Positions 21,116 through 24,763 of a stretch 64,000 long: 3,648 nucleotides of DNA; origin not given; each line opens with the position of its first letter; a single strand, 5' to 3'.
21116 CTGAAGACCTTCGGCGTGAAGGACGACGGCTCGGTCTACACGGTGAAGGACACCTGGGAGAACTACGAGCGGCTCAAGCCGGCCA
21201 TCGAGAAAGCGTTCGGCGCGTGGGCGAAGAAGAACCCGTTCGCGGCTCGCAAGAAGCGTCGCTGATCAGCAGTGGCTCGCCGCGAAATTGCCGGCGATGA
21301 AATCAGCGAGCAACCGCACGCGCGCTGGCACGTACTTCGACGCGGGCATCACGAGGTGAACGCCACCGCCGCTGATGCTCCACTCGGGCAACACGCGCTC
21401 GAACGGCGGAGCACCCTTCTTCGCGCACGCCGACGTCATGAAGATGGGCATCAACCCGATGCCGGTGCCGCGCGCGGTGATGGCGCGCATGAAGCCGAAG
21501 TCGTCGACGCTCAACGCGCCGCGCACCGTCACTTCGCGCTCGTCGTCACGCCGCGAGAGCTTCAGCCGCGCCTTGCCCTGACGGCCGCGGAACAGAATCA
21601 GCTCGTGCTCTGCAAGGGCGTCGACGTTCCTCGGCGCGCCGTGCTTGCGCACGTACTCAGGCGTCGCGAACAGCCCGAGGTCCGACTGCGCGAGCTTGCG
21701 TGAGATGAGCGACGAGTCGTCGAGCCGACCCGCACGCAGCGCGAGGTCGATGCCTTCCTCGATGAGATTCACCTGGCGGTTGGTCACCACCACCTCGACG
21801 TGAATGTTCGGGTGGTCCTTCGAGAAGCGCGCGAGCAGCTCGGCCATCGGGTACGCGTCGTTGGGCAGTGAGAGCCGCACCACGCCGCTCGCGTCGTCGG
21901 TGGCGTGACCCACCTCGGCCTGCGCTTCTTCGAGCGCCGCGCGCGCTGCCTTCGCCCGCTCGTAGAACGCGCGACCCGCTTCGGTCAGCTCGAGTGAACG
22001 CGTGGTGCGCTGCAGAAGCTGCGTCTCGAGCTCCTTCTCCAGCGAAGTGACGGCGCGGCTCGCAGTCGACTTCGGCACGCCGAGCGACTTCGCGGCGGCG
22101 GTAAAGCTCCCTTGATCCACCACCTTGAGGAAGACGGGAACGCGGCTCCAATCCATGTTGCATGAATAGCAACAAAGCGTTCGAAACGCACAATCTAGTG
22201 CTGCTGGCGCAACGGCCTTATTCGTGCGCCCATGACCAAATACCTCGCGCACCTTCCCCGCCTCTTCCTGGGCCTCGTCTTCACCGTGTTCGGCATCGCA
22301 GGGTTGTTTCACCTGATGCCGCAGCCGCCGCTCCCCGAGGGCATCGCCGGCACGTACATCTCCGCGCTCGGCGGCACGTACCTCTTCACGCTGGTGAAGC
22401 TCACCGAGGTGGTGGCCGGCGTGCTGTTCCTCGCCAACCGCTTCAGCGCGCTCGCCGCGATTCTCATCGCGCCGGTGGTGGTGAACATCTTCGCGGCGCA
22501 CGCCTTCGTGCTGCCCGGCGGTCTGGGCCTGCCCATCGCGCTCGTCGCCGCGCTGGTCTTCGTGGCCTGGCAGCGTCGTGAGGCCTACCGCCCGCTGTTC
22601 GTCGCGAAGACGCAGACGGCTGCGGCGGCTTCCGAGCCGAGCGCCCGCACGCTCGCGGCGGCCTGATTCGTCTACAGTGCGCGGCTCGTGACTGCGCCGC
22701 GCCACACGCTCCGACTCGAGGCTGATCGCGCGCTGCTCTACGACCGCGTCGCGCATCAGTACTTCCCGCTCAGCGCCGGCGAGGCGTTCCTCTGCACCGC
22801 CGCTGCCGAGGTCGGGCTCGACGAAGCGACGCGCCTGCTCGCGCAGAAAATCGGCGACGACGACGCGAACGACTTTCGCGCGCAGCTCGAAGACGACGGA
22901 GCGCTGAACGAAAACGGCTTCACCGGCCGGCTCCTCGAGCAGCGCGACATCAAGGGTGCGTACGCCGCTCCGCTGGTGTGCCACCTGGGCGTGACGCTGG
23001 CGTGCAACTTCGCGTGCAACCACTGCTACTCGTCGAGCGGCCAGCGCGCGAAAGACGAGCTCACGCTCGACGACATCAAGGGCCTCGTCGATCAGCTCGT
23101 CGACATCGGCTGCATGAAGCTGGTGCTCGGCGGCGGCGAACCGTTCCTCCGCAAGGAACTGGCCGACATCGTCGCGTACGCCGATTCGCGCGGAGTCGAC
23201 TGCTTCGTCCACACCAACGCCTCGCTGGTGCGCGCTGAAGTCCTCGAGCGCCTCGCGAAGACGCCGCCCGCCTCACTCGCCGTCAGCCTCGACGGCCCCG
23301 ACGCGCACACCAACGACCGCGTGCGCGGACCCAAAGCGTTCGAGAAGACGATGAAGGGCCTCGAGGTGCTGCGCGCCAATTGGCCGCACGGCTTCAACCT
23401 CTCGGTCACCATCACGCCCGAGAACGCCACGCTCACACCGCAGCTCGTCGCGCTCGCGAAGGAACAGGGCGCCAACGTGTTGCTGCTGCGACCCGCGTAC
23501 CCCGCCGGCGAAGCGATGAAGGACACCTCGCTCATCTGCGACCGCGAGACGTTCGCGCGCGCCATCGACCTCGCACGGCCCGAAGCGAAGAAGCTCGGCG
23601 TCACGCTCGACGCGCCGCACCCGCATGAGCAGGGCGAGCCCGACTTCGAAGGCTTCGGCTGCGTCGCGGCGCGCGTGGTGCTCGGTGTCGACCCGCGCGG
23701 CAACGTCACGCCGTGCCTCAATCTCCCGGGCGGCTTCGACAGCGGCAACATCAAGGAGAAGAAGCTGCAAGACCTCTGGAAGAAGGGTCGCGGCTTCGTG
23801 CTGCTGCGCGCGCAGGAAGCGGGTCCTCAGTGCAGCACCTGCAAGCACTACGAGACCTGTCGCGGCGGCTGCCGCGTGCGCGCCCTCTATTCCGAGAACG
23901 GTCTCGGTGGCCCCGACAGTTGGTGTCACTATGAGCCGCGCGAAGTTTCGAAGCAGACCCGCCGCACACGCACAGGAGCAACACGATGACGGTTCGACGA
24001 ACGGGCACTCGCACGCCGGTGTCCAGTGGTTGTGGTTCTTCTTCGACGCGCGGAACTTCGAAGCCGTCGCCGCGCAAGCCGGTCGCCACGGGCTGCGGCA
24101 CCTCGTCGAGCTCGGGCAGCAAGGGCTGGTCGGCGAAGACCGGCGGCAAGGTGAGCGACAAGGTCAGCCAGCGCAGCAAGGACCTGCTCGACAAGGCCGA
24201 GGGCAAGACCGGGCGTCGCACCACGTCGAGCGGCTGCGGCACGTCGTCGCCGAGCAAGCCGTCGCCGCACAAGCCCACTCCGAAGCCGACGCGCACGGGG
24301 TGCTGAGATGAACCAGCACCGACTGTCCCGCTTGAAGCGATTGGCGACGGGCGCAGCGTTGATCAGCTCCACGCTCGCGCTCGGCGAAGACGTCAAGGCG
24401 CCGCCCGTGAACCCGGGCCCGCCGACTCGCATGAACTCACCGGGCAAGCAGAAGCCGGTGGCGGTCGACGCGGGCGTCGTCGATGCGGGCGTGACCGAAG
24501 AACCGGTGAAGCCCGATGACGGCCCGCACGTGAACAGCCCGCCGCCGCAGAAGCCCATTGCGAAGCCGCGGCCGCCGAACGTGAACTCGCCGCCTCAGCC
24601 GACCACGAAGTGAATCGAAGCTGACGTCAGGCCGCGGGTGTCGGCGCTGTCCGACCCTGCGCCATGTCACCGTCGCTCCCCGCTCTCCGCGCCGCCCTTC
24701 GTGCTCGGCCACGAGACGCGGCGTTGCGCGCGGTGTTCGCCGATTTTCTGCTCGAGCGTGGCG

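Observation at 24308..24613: Peptide B: secreted Pro-rich peptide with triple (R/H/N)(M/V)NSP..QKP repeat, third gene of the rSAM operon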

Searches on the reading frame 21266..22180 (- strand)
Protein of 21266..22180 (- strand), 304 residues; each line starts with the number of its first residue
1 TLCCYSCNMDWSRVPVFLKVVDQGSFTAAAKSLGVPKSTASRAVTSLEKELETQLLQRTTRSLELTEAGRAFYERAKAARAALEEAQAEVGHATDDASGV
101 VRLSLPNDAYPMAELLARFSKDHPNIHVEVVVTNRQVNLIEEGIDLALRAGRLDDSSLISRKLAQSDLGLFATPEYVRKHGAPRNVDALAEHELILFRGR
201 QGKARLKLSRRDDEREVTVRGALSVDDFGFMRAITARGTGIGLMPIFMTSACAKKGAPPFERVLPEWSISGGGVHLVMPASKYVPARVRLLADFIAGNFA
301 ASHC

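Call 3: search_protein_families(library=ncbifam, proteins=[window:21266-22180:-], max_evalue=0.1)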
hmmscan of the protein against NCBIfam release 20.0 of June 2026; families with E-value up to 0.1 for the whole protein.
window:21266-22180:- (304 aa): 58 families (the best 25 are shown)
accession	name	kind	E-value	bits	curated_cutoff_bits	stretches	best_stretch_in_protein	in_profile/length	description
NF040888.1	trans_reg_YafC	equivalog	4.3e-53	180.1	470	1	14-296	8-290/293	DNA-binding transcriptional regulator YafC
NF011573.0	PRK14997.1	equivalog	8.8e-39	133.4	380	1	13-300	8-298/303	LysR family transcriptional regulator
NF007917.1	PRK10632.1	equivalog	5.3e-32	111.1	425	1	14-299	7-292/303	HTH-type transcriptional activator AaeR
NF007315.1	PRK09801.1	equivalog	5.6e-30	104.4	398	1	15-296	12-293/301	L-tartrate utilization transcriptional activator TtdR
NF008352.0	PRK11139.1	subfamily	5.5e-28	97.9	288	1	24-295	21-288/305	transcriptional regulator GcvA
NF040786.1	LysR_Sec_metab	equivalog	9.4e-27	93.8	250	1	9-196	1-195/298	selenium metabolism-associated LysR family transcriptional regulator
NF008416.0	PRK11242.1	equivalog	1.4e-24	87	277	1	14-245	6-242/300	transcriptional regulator CynR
TIGR03339.1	phn_lysR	subfamily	3.9e-24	85.4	341.1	1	17-245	5-234/279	aminoethylphosphonate catabolism associated LysR family transcriptional regulator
NF047520.1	trans_act_CidR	equivalog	2.3e-23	82.8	415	1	9-198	1-195/292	cidABC operon transcriptional activator CidR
NF007491.0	PRK10086.1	equivalog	1.3e-21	76.7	316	1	11-194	19-202/313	DNA-binding transcriptional regulator DsdC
NF053705.1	TransRegGltCGpos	equivalog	1.6e-21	76.8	350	1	9-151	1-148/300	glutamate biosynthesis transcriptional regulator GltC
TIGR03418.1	chol_sulf_TF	equivalog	4.1e-21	75.3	324.8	1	14-242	6-239/291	choline sulfate utilization transcriptional regulator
NF008410.0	PRK11233.1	equivalog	5.3e-21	75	309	1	9-249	1-243/305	nitrogen assimilation transcriptional regulator NAC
NF008095.0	PRK10837.1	subfamily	3.3e-20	72.5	281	1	13-197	7-191/290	LysR family transcriptional regulator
NF040889.1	trans_reg_YeiE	equivalog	3.4e-19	69.2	480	1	14-196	8-190/288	DNA-binding transcriptional regulator YeiE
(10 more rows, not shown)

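Call 4: search_protein_families(library=pfam, proteins=[window:21266-22180:-], max_evalue=0.1)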
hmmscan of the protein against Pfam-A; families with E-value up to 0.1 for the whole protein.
window:21266-22180:- (304 aa): 8 families
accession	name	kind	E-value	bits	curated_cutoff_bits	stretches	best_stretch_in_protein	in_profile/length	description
PF03466.25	LysR_substrate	-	6e-34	117.7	28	1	96-298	3-207/209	LysR substrate binding domain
PF00126.33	HTH_1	-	7.2e-20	71.2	26.6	1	15-70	5-60/60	Bacterial regulatory helix-turn-helix protein, lysR family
PF25213.1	HVO_A0261_N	-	3.1e-05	24.2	35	1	30-87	31-85/86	HVO_A0261 N-terminal domain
PF09339.16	HTH_IclR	-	0.0015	18.7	22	1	25-49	20-44/52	IclR helix-turn-helix domain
PF12802.13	MarR_2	-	0.033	14.8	27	0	27-49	24-46/61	MarR family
PF12116.14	SpoIIID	-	0.034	14.7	27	1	27-70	23-66/82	Stage III sporulation protein D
PF13148.11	DUF3987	-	0.049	13.3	27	1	34-91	46-113/364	Protein of unknown function (DUF3987)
PF24409.1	wHTH-PRTase_assc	-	0.084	13.4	27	0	59-84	41-66/83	wHTH-PRTase associated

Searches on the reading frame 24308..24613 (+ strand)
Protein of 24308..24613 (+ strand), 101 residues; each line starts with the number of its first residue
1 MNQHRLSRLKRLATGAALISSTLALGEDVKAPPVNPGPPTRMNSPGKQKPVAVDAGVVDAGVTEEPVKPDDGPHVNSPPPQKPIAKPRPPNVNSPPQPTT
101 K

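Call 3: search_protein_families(library=ncbifam, proteins=[window:24308-24613:+], max_evalue=0.1)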
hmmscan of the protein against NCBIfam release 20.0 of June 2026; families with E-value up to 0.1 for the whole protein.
window:24308-24613:+ (101 aa): 0 families

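Call 4: search_protein_families(library=pfam, proteins=[window:24308-24613:+], max_evalue=0.1)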
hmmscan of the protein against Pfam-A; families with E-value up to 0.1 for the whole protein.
window:24308-24613:+ (101 aa): 0 families

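Call 6: find_homologous_proteins(query=window:24308-24610:+, max_evalue=0.01)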
Query window:24308-24610:+ (101 aa): 5 proteins with E <= 0.01 among 11 candidates.
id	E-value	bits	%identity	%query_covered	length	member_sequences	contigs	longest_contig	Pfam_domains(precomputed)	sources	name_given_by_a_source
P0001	8.5e-57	208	100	100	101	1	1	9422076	-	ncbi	ncbi:MAG: hypothetical protein QM817_31525 [Archangium sp.]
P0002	2.7e-29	119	74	100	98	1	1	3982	-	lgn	-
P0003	1.7e-10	59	54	85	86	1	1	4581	-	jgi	jgi:hypothetical protein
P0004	8.4e-9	54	43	81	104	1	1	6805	-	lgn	-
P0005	1.7e-6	46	68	28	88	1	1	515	-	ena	-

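Call 8: find_encoding_contigs(protein=P0002, flank=5000)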
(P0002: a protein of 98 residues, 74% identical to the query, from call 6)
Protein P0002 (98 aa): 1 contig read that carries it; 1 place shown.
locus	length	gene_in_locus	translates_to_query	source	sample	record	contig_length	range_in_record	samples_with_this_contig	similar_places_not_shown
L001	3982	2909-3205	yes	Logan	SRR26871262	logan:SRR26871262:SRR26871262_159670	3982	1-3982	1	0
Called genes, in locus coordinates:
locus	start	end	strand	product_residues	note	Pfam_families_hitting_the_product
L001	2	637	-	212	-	?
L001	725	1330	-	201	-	-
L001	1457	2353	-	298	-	PF00126:HTH_1, PF03466:LysR_substrate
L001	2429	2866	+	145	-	PF07681:DoxX (weak)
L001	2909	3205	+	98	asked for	-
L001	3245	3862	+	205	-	-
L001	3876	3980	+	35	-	?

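Call 9: find_encoding_contigs(protein=P0003, flank=5000)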
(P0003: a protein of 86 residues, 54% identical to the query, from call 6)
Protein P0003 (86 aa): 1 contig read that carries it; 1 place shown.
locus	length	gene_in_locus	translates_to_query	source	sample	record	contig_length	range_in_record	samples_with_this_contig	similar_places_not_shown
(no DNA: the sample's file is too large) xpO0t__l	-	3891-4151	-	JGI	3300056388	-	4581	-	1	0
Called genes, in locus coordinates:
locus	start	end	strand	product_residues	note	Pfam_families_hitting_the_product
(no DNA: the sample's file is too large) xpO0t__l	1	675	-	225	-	?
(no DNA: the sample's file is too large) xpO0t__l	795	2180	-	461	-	PF02321:OEP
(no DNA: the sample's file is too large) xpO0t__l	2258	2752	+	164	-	PF12802:MarR_2, PF01047:MarR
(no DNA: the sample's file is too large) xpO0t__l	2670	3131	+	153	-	-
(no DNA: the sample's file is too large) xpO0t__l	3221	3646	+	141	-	-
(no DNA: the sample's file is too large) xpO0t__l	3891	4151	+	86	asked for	-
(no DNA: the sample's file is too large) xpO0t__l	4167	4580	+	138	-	?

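Call 10: find_encoding_contigs(protein=P0004, flank=7000)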
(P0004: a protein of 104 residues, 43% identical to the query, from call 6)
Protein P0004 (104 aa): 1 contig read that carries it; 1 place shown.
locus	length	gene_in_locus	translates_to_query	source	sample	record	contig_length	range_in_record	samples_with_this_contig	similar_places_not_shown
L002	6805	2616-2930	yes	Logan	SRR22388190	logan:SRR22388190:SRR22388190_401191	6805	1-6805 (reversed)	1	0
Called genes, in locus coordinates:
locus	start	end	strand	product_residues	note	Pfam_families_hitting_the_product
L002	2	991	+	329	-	?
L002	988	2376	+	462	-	PF12799:LRR_4 (faint), PF13516:LRR_6 (faint)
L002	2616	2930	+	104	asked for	-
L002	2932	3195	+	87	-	-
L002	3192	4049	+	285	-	-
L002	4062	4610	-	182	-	-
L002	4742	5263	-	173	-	PF08002:DUF1697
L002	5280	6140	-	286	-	-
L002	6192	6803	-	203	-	?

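Call 22: search_protein_representatives(alignment_id=A1)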
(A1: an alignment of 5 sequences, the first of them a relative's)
Query: 5 sequences, 100 profile positions. Proteins with E-value up to 0.001 (for the whole library): 23; up to 1e-10: 11; up to 1e-30: 3. The best 23 are listed.
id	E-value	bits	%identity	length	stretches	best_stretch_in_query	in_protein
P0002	1.1e-42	160.9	-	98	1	1-100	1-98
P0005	2.4e-31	124.5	-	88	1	1-100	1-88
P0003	9.2e-31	122.6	-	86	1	1-86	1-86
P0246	4.6e-21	91.5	-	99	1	1-100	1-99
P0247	2.5e-16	76.3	-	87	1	1-82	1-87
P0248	1.7e-15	73.6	-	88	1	1-82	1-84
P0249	1.1e-14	71.1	-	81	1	1-81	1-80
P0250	4.3e-14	69.1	-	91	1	1-81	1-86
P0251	4.3e-12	62.7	-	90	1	1-67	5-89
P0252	2.4e-11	60.3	-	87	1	1-87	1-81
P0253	3.4e-11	59.9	-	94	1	1-98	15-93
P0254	2.4e-10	57.1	-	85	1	1-77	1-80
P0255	4.2e-10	56.3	-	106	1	1-95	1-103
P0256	7.3e-10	55.6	-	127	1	1-81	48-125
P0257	1.3e-09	54.7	-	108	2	1-67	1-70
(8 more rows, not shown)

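Call 45: search_protein_families(library=ncbifam, alignment_id=A4, max_evalue=0.1)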
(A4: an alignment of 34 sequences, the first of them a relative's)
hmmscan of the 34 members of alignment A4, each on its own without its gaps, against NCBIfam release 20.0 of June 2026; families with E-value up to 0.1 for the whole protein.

A. member 1, P0001 (101 aa): 0 families

B. families by the number of members that match (of 34 scanned): 6 families
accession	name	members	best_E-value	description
NF005846.3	PRK07764.1-6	3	0.02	DNA polymerase III subunit gamma and tau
NF008082.0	PRK10819.1-3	1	0.0073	TonB system transport protein TonB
NF008084.0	PRK10819.1-5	1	0.021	TonB system transport protein TonB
NF038083.1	CU044_5270_fam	1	0.026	CU044_5270 family protein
TIGR02811.1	formate_TAT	1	0.075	formate dehydrogenase region TAT target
NF005100.0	PRK06531.1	1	0.084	preprotein translocase subunit YajC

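Call 46: search_protein_families(library=pfam, alignment_id=A4, max_evalue=0.1)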
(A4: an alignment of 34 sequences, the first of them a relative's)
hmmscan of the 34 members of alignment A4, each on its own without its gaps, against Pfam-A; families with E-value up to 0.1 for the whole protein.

A. member 1, P0001 (101 aa): 0 families

B. families by the number of members that match (of 34 scanned): 3 families
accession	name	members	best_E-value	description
PF05757.16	PsbQ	1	0.023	Oxygen evolving enhancer protein 3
PF04613.19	LpxD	1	0.04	UDP-3-O-[3-hydroxymyristoyl] glucosamine N-acyltransferase, LpxD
PF05887.16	Trypan_PARP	1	0.079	Procyclic acidic repetitive protein (PARP)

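Call 56: predict_structure(alignment_id=A1)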
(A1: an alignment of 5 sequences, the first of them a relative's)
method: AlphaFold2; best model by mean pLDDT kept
length: 101 residues; sequences in the alignment: 5
mean_pLDDT: 67.5   pTM: 0.23
mean pLDDT of the five models: 67.5, 63.0, 62.9, 61.5, 59.2
residues with pLDDT >= 90: 4; 70-90: 36; 50-70: 53; < 50: 8
segments of 3 or more residues with pLDDT < 50: 56-60
pLDDT, mean of each block of 10 residues (from residue 1): 86 76 57 67 67 48 55 68 75 76 56
secondary structure, 60 per line:
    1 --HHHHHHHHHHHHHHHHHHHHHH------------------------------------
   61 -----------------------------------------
elements in order: H3-24
